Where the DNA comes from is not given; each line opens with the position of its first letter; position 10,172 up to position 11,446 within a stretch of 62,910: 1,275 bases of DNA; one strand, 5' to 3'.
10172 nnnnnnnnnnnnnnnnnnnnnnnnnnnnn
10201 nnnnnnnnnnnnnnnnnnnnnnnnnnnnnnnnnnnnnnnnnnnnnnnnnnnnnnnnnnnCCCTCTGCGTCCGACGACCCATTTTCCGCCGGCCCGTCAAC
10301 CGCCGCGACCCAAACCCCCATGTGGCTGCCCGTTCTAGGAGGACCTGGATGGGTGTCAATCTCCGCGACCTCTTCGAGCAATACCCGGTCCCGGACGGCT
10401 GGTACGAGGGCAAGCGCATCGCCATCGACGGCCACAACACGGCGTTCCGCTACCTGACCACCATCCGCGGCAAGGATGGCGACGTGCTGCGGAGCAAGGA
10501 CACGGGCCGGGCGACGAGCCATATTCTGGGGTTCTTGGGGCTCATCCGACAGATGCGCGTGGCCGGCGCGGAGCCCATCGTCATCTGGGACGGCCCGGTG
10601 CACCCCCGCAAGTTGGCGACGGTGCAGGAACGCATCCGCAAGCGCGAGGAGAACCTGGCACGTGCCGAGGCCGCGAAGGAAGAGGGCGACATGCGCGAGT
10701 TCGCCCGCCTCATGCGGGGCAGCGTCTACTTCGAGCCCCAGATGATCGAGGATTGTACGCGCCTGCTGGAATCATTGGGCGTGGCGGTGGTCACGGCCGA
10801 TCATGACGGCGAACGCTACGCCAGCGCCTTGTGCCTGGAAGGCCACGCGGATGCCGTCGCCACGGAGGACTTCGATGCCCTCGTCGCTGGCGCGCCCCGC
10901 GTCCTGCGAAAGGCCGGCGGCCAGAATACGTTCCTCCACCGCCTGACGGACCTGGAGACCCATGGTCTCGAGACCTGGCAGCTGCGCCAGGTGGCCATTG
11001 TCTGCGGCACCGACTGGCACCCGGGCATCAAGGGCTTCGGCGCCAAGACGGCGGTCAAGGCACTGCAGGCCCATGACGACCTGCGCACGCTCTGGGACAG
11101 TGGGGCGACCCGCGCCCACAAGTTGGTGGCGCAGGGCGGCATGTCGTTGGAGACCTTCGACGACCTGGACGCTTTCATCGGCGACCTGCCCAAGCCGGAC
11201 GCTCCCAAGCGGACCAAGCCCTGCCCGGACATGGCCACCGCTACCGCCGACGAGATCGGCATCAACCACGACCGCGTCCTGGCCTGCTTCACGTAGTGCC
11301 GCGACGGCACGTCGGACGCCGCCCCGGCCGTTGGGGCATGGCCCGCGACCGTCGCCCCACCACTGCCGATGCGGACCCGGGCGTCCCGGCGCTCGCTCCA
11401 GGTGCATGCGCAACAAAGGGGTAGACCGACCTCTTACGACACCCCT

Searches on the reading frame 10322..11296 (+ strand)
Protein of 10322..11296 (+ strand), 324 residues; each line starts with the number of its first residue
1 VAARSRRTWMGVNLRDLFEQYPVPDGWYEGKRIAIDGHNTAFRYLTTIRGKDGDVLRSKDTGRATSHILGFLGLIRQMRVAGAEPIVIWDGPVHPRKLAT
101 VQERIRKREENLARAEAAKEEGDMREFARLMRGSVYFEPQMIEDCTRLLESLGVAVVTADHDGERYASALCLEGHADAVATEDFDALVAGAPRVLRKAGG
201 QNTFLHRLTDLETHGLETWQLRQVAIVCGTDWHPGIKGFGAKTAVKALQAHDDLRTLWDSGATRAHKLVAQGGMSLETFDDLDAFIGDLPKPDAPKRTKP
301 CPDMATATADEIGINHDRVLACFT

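Call 8: search_protein_families(library=pfam, proteins=[window:10322-11296:+], max_evalue=0.01)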
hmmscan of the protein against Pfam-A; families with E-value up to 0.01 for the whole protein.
window:10322-11296:+ (324 aa): 3 families
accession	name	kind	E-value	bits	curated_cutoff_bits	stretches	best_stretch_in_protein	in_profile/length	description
PF00867.23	XPG_I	-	1.9e-11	44.7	24.9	1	153-231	1-89/89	XPG I-region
PF00752.23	XPG_N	-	2.8e-07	31.4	22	1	28-110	24-100/101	XPG N-terminal domain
PF01367.25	5_3_exonuc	-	0.0033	18.3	40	1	231-261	18-48/97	5'-3' exonuclease, C-terminal SAM fold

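Call 14: find_related_loci(query=window:10322-11296:+, collection=genome_contigs, flank=10000)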
Query window:10322-11296:+ (324 aa) in genome_contigs; peptide patterns used: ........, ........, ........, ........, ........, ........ (x = any residue, [..] = any of these).
100 stretches matched a pattern; 21 encode a relative of the query (tblastn E <= 1e-3); 21 distinct loci.
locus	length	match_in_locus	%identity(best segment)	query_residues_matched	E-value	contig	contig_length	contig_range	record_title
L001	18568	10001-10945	93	10-324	0e+0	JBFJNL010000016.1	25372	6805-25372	MAG: Thermoplasmatota archaeon isolate Mix_sand17.2022.03.Z.54 k141_3559647_length_25372_cov_21.6613, whole genome shotg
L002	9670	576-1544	73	1-323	5e-161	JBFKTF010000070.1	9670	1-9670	MAG: Thermoplasmatota archaeon isolate Mix_sand23.2022.09.G.3 k141_2465032_length_9670_cov_11.0000, whole genome shotgun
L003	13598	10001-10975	70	4-323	1e-147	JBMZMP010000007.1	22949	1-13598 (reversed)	MAG: Thermoplasmatota archaeon isolate ME_XS_2212_2_bin59 ME_XS_2212_2_bin59_6, whole genome shotgun sequence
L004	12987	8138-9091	65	10-323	7e-136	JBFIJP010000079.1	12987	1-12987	MAG: Thermoplasmatota archaeon isolate Mix_sand11.2021.09.Z.89 k141_242188_length_12987_cov_20.4493, whole genome shotgu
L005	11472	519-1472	65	10-323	2e-135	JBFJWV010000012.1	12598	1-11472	MAG: Thermoplasmatota archaeon isolate Mix_sand19.2022.05.G.31 k141_3531604_length_12598_cov_14.0429, whole genome shotg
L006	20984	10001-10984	63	1-324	8e-134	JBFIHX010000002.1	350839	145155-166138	MAG: Thermoplasmatota archaeon isolate Mix_sand11.2021.09.Z.34 k141_3146699_length_350839_cov_33.0003, whole genome shot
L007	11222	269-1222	63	10-323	6e-132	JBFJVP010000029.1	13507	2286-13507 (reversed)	MAG: Thermoplasmatota archaeon isolate Mix_sand19.2022.05.G.106 k141_4488672_length_13507_cov_11.7904, whole genome shot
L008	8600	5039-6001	62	7-323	8e-130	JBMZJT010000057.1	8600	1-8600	MAG: Thermoplasmatota archaeon isolate ME_XS_2301_3_bin15 ME_XS_2301_3_bin15_62, whole genome shotgun sequence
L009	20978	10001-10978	63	1-323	7e-128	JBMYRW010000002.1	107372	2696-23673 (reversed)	MAG: Thermoplasmatota archaeon isolate ME_XS_2303_bin_37 ME_XS_2303_bin_37_1, whole genome shotgun sequence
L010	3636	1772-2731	62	7-323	4e-130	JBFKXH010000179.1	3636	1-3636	MAG: Thermoplasmatota archaeon isolate Mix_sand24.2022.10.G.27 k141_2245497_length_3636_cov_7.0000, whole genome shotgun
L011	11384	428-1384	60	10-323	2e-125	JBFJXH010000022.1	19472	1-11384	MAG: Thermoplasmatota archaeon isolate Mix_sand19.2022.05.G.43 k141_1572281_length_19472_cov_18.3918, whole genome shotg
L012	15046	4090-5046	60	10-323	3e-124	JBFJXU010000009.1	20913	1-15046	MAG: Thermoplasmatota archaeon isolate Mix_sand19.2022.05.G.66 k141_3456789_length_20913_cov_10.9534, whole genome shotg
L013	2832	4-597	90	126-323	3e-124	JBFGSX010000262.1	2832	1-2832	MAG: Thermoplasmatota archaeon isolate Mix_sand05.2021.03.D.35 k141_2474955_length_2832_cov_9.0000, whole genome shotgun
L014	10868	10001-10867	63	9-293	4e-119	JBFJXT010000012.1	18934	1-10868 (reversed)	MAG: Thermoplasmatota archaeon isolate Mix_sand19.2022.05.G.64 k141_3409081_length_18934_cov_8.0000, whole genome shotgu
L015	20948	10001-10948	58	10-323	8e-114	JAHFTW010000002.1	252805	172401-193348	MAG: Thermoplasmata archaeon isolate nzgw65 NODE_24_length_252806_cov_5.923814, whole genome shotgun sequence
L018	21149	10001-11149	43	10-323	1e-77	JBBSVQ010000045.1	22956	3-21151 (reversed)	MAG: Thermoplasmatota archaeon isolate H32-bin038_1 H32_bin038_1_000000000045, whole genome shotgun sequence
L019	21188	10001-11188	41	3-323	9e-76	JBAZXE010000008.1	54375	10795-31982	MAG: Thermoplasmatota archaeon isolate SO_2017_GW1_49 NODE_3125_length_54375_cov_1.120981_OW334_2017, whole genome shotg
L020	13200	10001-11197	59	1-323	3e-71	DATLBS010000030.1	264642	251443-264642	MAG TPA_asm: Thermoplasmatota archaeon isolate SMAG_U14304 k141_1419608, whole genome shotgun sequence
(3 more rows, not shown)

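Call 19: search_protein_families(library=pfam, proteins=[L007:1477-4956:-, L007:5567-7015:+, L019:11527-12777:+, L015:18189-19805:-, L005:4077-5231:-, L003:8797-9969:-, L006:19483-20700:+, L018:11313-11813:-, L006:12119-12676:-], max_evalue=0.001)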
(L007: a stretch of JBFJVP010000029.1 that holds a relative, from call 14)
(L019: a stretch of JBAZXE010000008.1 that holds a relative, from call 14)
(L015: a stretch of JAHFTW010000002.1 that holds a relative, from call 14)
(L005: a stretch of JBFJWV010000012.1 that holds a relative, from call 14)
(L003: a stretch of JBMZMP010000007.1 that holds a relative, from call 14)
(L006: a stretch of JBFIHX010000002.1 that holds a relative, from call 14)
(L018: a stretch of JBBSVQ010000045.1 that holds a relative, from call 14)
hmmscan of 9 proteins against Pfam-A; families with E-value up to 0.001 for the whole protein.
L007:1477-4956:- (1159 aa): 2 families
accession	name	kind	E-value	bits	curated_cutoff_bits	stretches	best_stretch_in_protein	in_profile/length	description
PF02867.20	Ribonuc_red_lgC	-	1.1e-125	420.7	23.9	2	241-730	1-442/523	Ribonucleotide reductase, barrel domain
PF08471.15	Ribonuc_red_2_N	-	2.1e-27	95.7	27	1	104-192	1-103/103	Class II vitamin B12-dependent ribonucleotide reductase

L007:5567-7015:+ (482 aa): 3 families
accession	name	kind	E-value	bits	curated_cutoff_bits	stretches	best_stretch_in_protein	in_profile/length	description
PF13088.12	BNR_2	-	4.1e-09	36.7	31.4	1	225-347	87-211/277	BNR repeat-like domain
PF02012.26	BNR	-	2.5e-08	33.1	27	0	274-284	1-11/12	BNR/Asp-box repeat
PF15902.12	Sortilin-Vps10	-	1.2e-05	24.8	33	0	273-336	47-111/446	Sortilin, neurotensin receptor 3,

L019:11527-12777:+ (416 aa): 3 families
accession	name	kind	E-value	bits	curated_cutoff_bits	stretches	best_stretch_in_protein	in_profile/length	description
PF19810.5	HFX_2341_N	-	2.7e-12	47.7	30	1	111-241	2-117/120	HFX_2341-like, N-terminal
PF22665.2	DUF6293_C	-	1.8e-09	38.4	27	1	264-362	1-94/101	DUF6293 C-terminal winged helix domain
PF09651.16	Cas_APE2256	-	0.00022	21.5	24.8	1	140-229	23-116/136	CRISPR-associated protein (Cas_APE2256)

L015:18189-19805:- (538 aa): 0 families

L005:4077-5231:- (384 aa): 0 families

L003:8797-9969:- (390 aa): 0 families

L006:19483-20700:+ (405 aa): 2 families
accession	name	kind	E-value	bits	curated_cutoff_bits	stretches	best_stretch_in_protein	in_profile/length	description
PF00924.24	MS_channel_2nd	-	4.2e-21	75.3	20.2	1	223-291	1-67/68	Mechanosensitive ion channel, beta-domain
PF21082.3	MS_channel_3rd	-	1.2e-11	45.3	21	1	303-382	5-88/88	Mechanosensitive ion channel MscS, C-terminal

L018:11313-11813:- (166 aa): 0 families

L006:12119-12676:- (185 aa): 0 families

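Call 48: search_protein_families(library=pfam, proteins=[L002:4119-5837:+, L015:11041-11991:-, L018:18334-19437:+], max_evalue=1)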
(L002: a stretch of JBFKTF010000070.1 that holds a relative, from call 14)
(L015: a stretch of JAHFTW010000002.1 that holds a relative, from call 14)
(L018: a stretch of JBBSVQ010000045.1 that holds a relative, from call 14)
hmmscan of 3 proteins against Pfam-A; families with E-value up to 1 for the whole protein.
L002:4119-5837:+ (572 aa): 0 families

L015:11041-11991:- (316 aa): 4 families
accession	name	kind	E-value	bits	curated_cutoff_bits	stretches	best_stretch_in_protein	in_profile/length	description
PF11574.13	Rpf1_C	-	0.061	14.5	21.2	1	156-232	6-60/88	Resuscitation-promoting factor Rpf1, C-terminal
PF04229.20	GrpB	-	0.12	12.9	25.5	1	157-204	91-136/159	GrpB protein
PF08857.17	ParBc_2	-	0.26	11.8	23.6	1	112-149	97-134/158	Putative ParB-like nuclease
PF16699.10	CSTF1_dimer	-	0.93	9.7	26.6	1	195-226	23-54/57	Cleavage stimulation factor subunit 1, dimerisation domain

L018:18334-19437:+ (367 aa): 1 family
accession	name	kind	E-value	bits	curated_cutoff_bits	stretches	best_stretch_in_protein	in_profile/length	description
PF25417.1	DUF7889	-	0.0093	15.6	27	0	134-146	15-27/50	Family of unknown function (DUF7889)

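Call 69: search_protein_families(library=pfam, proteins=[L006:1368-3104:+, L020:11250-12968:+], max_evalue=0.00001)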
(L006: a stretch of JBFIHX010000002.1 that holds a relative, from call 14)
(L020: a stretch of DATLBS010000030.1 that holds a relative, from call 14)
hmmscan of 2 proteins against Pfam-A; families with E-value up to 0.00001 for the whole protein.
L006:1368-3104:+ (578 aa): 2 families
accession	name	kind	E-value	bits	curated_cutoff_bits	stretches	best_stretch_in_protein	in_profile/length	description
PF00176.29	SNF2-rel_dom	-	9e-30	104.2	24.9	1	104-343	1-251/290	SNF2-related domain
PF00271.37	Helicase_C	-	1.2e-13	51.7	23.5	1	374-484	4-110/110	Helicase conserved C-terminal domain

L020:11250-12968:+ (572 aa): 0 families

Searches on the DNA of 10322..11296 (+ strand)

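Call 35: search_rna_families(source=L015, start=14250, end=14750, threshold=evalue, max_evalue=10, show_alignments=2)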
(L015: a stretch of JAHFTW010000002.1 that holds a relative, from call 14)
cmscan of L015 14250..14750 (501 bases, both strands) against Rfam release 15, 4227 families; matches with E-value up to 10: 2.
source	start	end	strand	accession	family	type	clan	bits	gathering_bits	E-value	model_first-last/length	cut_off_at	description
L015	14684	14715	+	RF01309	sR60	Gene; snRNA; snoRNA; CD-box;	CL00132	13.5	50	2.5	1-55/55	no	Small nucleolar RNA sR60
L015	14645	14670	-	RF01395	isrL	Gene; sRNA;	-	9.3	35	3.1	314-339/345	no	isrL Hfq binding RNA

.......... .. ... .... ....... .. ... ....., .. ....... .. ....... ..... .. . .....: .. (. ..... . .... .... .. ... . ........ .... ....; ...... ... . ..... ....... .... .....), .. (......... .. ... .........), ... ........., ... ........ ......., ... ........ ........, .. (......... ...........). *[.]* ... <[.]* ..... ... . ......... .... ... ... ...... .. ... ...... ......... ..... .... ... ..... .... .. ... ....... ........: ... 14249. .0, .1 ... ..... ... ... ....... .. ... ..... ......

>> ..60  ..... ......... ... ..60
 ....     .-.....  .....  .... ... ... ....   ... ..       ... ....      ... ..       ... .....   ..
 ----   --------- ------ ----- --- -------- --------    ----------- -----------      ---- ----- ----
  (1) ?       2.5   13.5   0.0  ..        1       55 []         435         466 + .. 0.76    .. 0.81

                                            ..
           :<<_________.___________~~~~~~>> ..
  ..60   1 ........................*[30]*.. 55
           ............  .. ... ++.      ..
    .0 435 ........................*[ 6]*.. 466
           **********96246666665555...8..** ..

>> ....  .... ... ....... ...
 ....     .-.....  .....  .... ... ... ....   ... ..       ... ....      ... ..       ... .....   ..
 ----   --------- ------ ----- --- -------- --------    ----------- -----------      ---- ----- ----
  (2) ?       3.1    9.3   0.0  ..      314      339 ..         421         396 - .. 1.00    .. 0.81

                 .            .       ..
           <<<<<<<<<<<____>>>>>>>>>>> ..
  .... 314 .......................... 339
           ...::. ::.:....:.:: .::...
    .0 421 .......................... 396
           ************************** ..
